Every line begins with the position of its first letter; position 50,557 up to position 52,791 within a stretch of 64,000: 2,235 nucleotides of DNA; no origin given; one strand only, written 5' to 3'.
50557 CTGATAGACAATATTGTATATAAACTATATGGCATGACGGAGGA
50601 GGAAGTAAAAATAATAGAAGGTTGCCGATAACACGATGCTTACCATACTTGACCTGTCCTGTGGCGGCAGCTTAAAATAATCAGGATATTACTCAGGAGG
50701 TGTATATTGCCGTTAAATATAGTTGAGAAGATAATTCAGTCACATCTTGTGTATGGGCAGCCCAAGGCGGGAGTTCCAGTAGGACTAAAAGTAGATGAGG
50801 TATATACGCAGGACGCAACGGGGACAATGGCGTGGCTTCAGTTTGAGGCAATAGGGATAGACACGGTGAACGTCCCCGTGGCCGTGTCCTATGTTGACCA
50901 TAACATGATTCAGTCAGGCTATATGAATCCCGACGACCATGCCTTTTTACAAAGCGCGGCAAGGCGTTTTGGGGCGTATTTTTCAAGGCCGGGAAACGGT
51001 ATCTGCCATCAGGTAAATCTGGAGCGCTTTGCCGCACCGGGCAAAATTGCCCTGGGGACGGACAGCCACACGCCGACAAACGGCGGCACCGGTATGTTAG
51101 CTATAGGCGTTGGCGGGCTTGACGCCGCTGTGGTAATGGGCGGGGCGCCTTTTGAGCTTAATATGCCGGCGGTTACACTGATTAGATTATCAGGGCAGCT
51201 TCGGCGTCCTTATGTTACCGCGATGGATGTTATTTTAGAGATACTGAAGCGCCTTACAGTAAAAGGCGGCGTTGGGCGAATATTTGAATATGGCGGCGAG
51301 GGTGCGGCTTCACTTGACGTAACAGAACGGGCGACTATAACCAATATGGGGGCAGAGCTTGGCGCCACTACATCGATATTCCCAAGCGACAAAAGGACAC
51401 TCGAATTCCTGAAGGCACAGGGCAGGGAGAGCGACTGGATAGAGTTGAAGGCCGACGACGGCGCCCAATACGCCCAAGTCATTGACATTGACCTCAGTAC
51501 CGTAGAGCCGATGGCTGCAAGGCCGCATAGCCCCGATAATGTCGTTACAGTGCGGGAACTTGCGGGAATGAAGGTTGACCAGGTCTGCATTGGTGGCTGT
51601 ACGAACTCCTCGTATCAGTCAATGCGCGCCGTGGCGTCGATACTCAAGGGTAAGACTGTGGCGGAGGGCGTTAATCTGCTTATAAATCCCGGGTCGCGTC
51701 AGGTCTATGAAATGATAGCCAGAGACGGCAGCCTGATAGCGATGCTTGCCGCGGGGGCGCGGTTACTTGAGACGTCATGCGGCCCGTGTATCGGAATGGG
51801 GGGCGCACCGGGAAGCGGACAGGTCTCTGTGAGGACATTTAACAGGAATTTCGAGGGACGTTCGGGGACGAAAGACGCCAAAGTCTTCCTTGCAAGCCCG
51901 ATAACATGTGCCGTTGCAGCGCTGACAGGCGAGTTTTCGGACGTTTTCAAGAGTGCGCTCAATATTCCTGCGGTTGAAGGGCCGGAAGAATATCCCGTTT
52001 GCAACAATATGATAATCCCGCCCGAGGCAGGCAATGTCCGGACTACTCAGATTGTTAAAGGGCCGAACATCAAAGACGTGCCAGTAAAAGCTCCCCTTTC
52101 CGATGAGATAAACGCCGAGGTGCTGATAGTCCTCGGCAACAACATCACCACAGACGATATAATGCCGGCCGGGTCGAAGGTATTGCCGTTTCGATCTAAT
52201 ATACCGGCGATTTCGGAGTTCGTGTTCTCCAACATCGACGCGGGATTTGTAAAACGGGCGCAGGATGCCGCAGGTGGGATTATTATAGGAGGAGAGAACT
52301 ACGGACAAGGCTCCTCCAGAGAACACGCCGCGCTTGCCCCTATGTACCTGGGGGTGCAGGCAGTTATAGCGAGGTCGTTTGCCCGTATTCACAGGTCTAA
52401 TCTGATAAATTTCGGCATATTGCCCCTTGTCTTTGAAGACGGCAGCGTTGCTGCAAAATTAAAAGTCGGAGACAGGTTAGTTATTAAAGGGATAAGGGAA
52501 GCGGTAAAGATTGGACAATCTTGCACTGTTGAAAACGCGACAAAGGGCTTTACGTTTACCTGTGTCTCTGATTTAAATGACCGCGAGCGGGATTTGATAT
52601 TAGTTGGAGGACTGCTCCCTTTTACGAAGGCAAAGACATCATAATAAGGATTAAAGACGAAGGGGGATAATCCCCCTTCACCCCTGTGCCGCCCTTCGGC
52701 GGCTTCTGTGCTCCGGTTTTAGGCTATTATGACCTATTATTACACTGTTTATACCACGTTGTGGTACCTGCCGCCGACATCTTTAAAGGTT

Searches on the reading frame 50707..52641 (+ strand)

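Call 73: search_protein_families(library=pfam, proteins=[window:50707-52641:+], max_evalue=0.001)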
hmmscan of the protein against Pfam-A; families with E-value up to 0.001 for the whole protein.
window:50707-52641:+ (645 aa): 3 families
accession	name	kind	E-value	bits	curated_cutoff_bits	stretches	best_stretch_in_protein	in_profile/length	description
PF00330.25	Aconitase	-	2.7e-110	369.9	28.7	1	7-408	1-463/463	Aconitase family (aconitate hydratase)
PF00694.25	Aconitase_C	-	1.9e-23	83.7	22.8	1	522-578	74-130/131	Aconitase C-terminal domain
PF04412.18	AcnX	-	0.00065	18.9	31.5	1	287-358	288-357/400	Aconitase X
